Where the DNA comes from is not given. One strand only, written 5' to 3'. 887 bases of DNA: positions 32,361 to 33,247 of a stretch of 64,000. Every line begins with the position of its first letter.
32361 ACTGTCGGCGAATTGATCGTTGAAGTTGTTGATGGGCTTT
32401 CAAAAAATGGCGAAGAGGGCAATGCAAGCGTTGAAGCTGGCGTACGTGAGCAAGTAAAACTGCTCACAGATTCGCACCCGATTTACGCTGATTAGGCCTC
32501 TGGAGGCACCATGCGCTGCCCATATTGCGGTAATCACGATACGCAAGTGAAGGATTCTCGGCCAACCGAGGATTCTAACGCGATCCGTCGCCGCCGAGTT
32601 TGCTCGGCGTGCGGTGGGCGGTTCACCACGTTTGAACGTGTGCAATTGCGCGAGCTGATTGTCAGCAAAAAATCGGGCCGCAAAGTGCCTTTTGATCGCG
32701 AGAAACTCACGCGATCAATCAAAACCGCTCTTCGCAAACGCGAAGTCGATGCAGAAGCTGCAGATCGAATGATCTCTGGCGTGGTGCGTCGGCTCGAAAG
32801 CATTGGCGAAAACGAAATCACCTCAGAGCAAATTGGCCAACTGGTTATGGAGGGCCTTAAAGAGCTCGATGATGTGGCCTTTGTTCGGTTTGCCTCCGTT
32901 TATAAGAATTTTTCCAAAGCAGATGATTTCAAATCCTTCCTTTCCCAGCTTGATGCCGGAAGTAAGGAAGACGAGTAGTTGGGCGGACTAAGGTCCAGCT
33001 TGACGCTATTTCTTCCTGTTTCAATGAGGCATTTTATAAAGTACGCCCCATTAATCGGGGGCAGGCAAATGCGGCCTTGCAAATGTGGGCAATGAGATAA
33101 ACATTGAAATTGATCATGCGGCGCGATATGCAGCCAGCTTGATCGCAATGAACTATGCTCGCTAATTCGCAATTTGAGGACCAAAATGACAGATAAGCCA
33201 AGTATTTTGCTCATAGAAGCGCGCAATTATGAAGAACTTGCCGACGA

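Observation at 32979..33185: Fossil of a deleted ribD-ribE block: riboflavin synthase remnant hidden in the nrdR-ribH spacer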

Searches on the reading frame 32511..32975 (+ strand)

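Call 9: search_protein_families(library=pfam, proteins=[window:32511-32975:+], max_evalue=10)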
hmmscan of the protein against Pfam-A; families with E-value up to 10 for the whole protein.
window:32511-32975:+ (155 aa): 11 families
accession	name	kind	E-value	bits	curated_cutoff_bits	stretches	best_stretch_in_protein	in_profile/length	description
PF03477.21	ATP-cone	-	1.1e-22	80.8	25.8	1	50-136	2-87/88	ATP cone domain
PF22811.2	Zn_ribbon_NrdR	-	6.3e-21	74.5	27.2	1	1-42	1-42/42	Transcriptional repressor NrdR-like, N-terminal domain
PF13248.11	Zn_ribbon_3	-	0.00079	19.2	27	1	2-13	4-16/26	zinc-ribbon domain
PF08271.17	Zn_Ribbon_TF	-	0.0063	16.5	29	1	1-16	1-15/43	TFIIB zinc-binding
PF23451.1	Zn_ribbon_PaaD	-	0.028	14.5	27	1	2-41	16-52/53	PaaD zinc beta ribbon domain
PF14690.11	Zn_ribbon_ISL3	-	0.053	14.4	25.5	1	1-18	3-20/47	zinc-finger of transposase IS204/IS1001/IS1096/IS1165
PF01096.23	Zn_ribbon_TFIIS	-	0.061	13.6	21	1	30-47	2-19/39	Transcription factor S-II (TFIIS)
PF23137.1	HVO_0758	-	0.11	12.8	27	1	19-39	33-53/55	HVO_0758 mu-protein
PF14803.11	Zn_ribbon_Nudix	-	0.32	11.4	25.6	1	3-35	3-29/34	Nudix N-terminal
PF23549.1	Zn_ribbon_GRF_2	-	0.59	10.4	27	1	2-42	3-42/45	GRF-like zinc ribbon domain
PF12760.12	Zn_ribbon_IS1595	-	5.3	7.5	25.4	0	2-35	20-44/46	Transposase zinc-ribbon domain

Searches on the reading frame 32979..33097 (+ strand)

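Call 9: search_protein_families(library=pfam, proteins=[window:32981-33097:+, window:32979-33092:+], max_evalue=10)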
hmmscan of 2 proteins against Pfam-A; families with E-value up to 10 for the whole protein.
seq(39 aa): 1 family
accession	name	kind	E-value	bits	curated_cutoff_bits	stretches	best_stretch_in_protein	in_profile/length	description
PF13559.11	DUF4129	-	0.032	14.8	24.8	1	6-36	38-68/69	Domain of unknown function (DUF4129)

seq(38 aa): 0 families
